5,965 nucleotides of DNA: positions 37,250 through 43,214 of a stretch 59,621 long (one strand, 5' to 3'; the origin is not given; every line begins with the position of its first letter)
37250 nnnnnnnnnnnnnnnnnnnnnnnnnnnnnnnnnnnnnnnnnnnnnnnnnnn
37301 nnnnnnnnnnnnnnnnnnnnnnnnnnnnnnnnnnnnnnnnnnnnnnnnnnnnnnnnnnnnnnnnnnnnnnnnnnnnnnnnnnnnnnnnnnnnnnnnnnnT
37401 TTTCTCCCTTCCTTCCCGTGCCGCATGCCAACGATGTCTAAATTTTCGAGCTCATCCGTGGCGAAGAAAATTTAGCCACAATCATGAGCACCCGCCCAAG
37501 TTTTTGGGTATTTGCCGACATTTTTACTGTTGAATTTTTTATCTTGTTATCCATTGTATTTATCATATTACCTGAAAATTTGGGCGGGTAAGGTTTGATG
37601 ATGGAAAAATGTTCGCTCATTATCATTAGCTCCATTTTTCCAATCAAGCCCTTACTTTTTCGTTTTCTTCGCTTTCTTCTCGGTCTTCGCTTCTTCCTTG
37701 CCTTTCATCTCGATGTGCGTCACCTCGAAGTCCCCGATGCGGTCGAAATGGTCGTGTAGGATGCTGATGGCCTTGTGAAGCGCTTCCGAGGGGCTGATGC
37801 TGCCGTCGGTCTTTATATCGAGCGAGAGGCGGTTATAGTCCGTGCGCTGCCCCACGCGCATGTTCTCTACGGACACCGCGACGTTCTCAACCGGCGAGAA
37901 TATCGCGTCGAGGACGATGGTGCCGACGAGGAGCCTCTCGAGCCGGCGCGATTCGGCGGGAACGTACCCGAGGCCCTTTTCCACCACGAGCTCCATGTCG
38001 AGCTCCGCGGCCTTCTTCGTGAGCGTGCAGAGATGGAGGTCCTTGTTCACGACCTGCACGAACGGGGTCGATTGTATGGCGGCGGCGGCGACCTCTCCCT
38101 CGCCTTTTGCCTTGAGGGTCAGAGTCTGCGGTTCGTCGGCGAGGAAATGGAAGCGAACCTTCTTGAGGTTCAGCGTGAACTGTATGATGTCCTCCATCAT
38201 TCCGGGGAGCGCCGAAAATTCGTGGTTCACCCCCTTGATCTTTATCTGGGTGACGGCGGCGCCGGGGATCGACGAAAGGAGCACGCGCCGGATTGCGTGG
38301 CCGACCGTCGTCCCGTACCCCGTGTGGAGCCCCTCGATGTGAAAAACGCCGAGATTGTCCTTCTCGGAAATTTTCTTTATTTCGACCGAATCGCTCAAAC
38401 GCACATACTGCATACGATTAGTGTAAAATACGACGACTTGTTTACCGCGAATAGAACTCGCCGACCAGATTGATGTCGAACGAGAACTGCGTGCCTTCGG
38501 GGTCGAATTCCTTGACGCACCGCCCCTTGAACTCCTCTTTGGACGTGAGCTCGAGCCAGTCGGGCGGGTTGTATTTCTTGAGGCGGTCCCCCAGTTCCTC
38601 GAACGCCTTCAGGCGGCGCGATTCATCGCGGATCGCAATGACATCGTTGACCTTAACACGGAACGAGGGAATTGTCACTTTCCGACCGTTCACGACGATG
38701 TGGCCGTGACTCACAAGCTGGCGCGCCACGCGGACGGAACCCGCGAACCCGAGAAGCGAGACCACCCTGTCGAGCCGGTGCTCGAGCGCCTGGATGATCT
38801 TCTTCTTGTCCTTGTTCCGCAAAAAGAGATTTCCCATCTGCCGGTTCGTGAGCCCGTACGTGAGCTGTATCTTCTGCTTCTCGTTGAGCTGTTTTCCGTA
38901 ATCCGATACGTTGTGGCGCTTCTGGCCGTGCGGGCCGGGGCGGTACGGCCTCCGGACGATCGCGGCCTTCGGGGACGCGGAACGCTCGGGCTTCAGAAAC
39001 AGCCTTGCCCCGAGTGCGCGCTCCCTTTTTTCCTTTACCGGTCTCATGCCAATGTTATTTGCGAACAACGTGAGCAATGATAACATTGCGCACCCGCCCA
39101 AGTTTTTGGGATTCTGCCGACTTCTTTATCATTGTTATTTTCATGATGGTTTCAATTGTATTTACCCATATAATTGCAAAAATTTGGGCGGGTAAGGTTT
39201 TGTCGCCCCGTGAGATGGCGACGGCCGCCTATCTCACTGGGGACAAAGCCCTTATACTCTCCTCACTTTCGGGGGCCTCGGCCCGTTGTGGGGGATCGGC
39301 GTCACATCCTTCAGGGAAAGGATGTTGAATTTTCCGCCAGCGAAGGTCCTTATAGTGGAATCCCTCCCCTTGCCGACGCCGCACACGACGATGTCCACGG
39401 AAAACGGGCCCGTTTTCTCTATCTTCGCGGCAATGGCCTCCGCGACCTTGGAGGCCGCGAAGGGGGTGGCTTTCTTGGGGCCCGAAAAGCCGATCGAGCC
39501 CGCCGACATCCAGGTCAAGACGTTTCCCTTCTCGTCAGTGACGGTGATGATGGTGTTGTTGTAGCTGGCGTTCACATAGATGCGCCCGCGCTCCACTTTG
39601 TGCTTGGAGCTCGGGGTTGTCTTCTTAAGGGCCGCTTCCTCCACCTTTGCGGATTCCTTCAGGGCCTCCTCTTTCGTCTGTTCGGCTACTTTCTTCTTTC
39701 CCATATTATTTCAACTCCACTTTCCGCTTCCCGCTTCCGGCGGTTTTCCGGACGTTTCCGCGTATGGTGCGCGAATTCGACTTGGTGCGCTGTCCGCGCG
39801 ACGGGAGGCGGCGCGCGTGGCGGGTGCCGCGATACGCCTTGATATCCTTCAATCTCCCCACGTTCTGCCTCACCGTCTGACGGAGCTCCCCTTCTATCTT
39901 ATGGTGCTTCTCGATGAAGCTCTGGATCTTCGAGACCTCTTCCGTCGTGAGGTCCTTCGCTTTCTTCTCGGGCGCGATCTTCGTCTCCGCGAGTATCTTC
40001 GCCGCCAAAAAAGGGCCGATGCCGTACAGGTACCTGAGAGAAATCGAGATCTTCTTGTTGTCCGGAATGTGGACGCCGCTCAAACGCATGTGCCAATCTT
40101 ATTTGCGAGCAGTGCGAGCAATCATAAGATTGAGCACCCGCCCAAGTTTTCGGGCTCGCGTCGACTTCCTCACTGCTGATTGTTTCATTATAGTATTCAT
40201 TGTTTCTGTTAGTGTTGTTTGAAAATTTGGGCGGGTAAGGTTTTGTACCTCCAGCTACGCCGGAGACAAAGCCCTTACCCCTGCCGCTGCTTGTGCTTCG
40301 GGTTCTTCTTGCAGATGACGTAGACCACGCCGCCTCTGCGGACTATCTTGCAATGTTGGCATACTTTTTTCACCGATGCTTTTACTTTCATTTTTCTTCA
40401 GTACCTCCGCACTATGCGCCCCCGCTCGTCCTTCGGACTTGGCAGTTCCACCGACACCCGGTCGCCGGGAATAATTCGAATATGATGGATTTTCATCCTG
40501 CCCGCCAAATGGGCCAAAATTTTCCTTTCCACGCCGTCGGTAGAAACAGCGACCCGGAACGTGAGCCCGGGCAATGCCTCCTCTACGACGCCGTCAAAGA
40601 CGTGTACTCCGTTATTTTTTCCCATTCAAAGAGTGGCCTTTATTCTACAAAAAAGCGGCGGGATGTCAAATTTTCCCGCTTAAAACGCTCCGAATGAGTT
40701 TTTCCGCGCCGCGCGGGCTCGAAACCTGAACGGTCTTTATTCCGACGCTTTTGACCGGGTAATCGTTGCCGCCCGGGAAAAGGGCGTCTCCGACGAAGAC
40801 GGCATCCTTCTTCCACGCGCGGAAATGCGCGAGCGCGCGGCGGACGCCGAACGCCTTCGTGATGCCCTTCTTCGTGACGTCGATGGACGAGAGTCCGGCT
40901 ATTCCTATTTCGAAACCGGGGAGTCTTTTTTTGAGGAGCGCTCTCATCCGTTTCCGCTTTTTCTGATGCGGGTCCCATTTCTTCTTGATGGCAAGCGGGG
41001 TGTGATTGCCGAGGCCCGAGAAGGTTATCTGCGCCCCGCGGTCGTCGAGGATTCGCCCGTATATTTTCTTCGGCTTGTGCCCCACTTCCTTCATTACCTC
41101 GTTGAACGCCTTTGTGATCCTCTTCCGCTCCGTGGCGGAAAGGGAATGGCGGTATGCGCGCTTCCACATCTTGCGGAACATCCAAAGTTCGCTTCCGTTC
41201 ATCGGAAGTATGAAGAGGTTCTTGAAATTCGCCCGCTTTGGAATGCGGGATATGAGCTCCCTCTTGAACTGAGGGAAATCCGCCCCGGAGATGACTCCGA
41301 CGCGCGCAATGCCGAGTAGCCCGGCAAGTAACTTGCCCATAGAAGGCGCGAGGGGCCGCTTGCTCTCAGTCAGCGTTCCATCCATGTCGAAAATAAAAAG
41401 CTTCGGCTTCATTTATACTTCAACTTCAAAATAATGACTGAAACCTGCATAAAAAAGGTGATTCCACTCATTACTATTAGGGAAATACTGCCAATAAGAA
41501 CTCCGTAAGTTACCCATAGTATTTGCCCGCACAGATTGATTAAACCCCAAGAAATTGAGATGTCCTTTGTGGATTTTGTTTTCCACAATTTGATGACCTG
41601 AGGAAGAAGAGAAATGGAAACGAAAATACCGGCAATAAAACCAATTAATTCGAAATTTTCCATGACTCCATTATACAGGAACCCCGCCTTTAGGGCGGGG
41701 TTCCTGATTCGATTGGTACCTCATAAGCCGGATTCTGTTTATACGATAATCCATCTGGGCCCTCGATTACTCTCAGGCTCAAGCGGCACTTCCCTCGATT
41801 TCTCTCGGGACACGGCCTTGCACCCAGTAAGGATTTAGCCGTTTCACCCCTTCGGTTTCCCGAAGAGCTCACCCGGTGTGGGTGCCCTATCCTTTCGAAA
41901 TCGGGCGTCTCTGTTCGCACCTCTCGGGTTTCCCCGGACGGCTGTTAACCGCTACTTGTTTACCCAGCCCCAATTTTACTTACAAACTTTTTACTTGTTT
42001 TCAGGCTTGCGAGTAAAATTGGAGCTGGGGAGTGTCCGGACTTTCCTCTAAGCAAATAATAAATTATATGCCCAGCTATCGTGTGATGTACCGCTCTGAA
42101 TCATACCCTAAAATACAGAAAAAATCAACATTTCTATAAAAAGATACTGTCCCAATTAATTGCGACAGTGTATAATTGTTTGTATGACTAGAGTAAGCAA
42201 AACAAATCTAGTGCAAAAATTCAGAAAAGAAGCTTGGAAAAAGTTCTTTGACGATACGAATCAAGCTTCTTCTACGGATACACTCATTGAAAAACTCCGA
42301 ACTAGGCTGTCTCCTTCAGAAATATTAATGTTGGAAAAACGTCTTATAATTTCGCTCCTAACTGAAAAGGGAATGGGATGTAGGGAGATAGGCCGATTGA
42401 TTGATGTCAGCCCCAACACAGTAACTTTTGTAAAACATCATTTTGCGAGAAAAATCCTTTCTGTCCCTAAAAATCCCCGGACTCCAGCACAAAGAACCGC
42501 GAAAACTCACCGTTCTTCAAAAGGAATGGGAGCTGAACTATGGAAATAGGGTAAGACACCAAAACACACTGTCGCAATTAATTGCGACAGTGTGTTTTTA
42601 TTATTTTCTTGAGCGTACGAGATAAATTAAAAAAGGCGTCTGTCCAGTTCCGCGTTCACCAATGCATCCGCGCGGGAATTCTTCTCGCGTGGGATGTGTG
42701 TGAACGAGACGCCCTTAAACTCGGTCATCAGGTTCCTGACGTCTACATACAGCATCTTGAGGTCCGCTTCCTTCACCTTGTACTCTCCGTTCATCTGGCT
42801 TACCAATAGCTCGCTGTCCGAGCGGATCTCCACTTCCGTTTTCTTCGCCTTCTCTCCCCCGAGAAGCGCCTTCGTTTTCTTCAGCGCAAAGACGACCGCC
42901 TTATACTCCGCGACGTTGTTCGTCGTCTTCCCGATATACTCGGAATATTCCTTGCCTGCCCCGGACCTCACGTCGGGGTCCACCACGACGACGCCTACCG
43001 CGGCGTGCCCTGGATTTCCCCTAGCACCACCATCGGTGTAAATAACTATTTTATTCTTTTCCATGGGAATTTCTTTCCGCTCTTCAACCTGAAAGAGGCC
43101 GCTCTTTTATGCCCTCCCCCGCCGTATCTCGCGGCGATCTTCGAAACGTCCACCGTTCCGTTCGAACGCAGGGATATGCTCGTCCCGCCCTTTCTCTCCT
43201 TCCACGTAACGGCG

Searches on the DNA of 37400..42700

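Call 67: search_rna_families(source=window, start=37400, end=42700, threshold=evalue, max_evalue=1)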
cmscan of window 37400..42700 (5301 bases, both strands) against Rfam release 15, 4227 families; matches with E-value up to 1: 7.
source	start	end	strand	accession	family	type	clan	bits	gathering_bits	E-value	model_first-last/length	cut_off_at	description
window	41709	42094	-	RF00010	RNaseP_bact_a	Gene; ribozyme;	CL00002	77.8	100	6.3e-23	1-367/367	no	Bacterial RNase P class A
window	42546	42600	+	RF01470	rli38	Gene; sRNA;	-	33.3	49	0.075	1-150/150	no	Listeria sRNA rli38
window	42535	42604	+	RF02371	PyrG_leader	Cis-reg; leader;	-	32.4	65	0.17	1-78/78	no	PyrG leader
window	41961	42029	-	RF04265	mir-4650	Gene; miRNA;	-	30.1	80.7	0.0019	13-87/97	no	mir-4650 microRNA precursor family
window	41679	41750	-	RF00624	P9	Gene;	-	24.4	43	0.046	1-74/74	no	Pseudomonas sRNA P9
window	39194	39252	-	RF03600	MIR3627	Gene; miRNA;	-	21.8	64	0.3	1-89/89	no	MIR3627 microRNA precursor family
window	41644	41723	+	RF02621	BSnc120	Gene; sRNA;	-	21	114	0.36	1-88/88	no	Brucella sRNA 120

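Call 77: search_rna_families(source=window, start=41650, end=42150, threshold=evalue, max_evalue=0.000001, show_alignments=1)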
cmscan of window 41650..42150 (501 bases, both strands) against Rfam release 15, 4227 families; matches with E-value up to 0.000001: 1.
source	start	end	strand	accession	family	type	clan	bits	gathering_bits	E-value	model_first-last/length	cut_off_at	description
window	41709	42094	-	RF00010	RNaseP_bact_a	Gene; ribozyme;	CL00002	77.8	100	6e-24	1-367/367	no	Bacterial RNase P class A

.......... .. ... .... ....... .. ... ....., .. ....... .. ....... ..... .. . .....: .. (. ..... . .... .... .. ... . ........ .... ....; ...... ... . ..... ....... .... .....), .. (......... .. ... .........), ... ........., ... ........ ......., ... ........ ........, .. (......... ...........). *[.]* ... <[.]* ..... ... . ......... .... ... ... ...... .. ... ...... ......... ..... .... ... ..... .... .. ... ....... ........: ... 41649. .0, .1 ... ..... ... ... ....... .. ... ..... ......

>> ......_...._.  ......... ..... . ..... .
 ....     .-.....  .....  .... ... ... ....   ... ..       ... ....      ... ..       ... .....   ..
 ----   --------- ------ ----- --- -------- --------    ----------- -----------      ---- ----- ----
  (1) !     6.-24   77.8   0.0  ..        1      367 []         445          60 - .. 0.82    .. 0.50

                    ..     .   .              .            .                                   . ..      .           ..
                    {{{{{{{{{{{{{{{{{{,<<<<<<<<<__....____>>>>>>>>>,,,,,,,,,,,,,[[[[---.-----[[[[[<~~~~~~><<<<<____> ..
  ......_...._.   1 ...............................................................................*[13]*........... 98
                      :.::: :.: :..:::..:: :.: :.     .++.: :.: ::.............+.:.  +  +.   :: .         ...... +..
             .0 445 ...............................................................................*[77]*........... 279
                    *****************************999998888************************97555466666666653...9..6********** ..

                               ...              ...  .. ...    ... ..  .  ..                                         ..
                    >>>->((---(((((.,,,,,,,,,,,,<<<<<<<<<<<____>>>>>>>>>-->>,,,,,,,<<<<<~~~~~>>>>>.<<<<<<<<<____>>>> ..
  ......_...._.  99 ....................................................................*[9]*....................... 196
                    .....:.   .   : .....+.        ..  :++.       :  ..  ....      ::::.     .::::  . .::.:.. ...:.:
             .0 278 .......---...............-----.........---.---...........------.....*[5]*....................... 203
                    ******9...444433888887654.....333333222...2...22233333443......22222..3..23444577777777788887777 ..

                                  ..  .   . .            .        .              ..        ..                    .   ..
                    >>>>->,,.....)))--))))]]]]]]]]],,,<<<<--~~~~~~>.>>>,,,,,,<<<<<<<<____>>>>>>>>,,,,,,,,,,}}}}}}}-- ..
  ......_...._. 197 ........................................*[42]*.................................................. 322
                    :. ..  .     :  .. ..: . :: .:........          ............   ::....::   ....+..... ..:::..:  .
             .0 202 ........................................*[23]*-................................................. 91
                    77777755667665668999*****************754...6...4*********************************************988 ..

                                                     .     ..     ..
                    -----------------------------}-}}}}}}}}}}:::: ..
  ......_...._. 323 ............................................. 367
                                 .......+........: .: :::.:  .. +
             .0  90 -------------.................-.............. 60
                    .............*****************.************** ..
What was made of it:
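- Closest known: Correia elements. Same: Here an RNase P RNA carries a similar palindromic insert (call 77).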

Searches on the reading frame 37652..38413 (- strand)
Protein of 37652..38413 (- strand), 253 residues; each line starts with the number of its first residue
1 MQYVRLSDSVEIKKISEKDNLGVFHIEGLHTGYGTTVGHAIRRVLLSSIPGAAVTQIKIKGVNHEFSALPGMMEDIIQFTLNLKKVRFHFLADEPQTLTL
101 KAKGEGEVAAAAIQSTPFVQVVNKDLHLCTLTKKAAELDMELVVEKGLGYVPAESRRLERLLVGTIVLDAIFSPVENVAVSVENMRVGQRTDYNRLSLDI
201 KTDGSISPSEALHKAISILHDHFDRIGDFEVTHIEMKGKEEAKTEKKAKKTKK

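Call 66: search_protein_families(library=pfam, proteins=[window:37652-38413:-], max_evalue=0.001)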
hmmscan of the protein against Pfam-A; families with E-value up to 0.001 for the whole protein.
window:37652-38413:- (253 aa): 2 families
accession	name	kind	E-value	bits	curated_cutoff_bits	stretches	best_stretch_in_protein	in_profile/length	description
PF01000.31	RNA_pol_A_bac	-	2e-29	102.6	33.9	1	57-173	1-119/119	RNA polymerase Rpb3/RpoA insert domain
PF01193.29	RNA_pol_L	-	2.6e-21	75.5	24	1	31-223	5-74/74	RNA polymerase Rpb3/Rpb11 dimerisation domain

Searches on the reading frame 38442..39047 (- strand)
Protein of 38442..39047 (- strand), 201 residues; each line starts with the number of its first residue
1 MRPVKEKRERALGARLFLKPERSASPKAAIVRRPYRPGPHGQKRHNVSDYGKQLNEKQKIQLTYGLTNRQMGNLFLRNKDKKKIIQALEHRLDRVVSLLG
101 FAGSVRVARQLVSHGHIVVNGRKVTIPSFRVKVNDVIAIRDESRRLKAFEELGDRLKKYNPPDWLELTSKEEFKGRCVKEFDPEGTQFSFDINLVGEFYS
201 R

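Call 29: find_related_loci(query=window:38442-39047:-, collection=metagenome_contigs, flank=10000)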
Query window:38442-39047:- (201 aa) in metagenome_contigs; peptide patterns used: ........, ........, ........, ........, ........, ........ (x = any residue, [..] = any of these).
600 stretches matched a pattern (row limit reached: there are more); 278 encode a relative of the query (tblastn E <= 1e-3); the best 80 are kept; 80 distinct loci.
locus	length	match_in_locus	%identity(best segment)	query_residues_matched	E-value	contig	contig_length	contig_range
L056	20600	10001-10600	66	1-201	5e-86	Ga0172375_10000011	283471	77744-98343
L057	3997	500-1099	61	1-201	2e-77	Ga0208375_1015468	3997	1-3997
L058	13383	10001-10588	64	5-201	1e-76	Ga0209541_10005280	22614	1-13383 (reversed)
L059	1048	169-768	61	1-201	5e-82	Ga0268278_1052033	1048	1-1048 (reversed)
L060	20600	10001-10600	58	1-201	6e-68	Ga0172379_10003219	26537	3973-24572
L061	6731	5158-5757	56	1-201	5e-68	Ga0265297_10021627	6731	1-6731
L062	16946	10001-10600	54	1-201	1e-65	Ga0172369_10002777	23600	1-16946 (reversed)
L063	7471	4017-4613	54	1-201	3e-65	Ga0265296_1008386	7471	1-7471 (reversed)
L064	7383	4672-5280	52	1-201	2e-63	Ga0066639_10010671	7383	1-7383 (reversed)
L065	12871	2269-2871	53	4-201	8e-61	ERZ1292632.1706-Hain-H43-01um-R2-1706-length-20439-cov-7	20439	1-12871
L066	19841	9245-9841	50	4-199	3e-60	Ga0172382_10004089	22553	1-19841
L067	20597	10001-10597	50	5-201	3e-58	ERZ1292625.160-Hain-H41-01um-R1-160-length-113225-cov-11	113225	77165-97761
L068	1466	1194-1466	100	1-91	2e-58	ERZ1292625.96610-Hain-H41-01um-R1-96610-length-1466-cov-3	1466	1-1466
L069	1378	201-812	48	1-201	9e-59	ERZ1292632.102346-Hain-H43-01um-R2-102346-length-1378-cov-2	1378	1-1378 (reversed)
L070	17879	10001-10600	50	4-201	2e-54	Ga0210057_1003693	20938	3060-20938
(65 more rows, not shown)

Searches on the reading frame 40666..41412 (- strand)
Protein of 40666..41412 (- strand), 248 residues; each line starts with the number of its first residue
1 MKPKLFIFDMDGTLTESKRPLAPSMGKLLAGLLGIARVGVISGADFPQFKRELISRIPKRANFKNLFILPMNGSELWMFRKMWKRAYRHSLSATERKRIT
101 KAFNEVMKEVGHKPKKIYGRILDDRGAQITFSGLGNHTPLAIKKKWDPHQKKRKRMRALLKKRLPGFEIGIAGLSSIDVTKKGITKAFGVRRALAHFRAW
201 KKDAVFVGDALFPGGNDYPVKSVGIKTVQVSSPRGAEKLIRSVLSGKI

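Call 66: search_protein_families(library=pfam, proteins=[window:40666-41412:-], max_evalue=0.001)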
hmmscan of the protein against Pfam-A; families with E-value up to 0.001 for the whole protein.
window:40666-41412:- (248 aa): 3 families
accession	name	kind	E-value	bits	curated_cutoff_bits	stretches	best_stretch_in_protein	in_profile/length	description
PF03332.19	PMM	-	6.2e-07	29.9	22.4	1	35-244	11-219/221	Eukaryotic phosphomannomutase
PF08282.18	Hydrolase_3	-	1.9e-05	25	20.9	0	150-210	151-212/255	haloacid dehalogenase-like hydrolase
PF00702.32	Hydrolase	-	2.3e-05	25.3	26.4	0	4-103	2-84/191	haloacid dehalogenase-like hydrolase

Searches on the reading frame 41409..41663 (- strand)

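Call 66: search_protein_families(library=pfam, proteins=[window:41409-41663:-], max_evalue=0.001)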
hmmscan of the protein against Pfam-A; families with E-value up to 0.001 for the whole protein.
window:41409-41663:- (84 aa): 2 families
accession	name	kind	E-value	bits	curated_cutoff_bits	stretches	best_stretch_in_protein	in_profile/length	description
PF04193.19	PQ-loop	-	3.1e-11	43.3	22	1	5-57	3-55/61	PQ loop repeat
PF03083.21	MtN3_slv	-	7.5e-09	36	23.7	1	5-83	4-82/87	Sugar efflux transporter for intercellular exchange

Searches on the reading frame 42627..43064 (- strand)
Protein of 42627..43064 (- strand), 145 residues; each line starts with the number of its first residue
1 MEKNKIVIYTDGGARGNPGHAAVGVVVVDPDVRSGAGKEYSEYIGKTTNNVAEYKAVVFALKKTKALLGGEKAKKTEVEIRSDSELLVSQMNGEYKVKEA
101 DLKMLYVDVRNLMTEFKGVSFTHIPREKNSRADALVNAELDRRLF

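Call 66: search_protein_families(library=pfam, proteins=[window:42627-43064:-], max_evalue=0.001)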
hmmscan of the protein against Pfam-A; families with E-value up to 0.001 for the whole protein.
window:42627-43064:- (145 aa): 2 families
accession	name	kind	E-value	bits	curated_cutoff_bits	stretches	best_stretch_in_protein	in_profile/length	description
PF13456.12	RVT_3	-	5.8e-21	75.1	21.6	1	10-137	2-121/123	Reverse transcriptase-like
PF00075.30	RNase_H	-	3.3e-12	47.2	25.8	1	4-138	2-138/141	RNase H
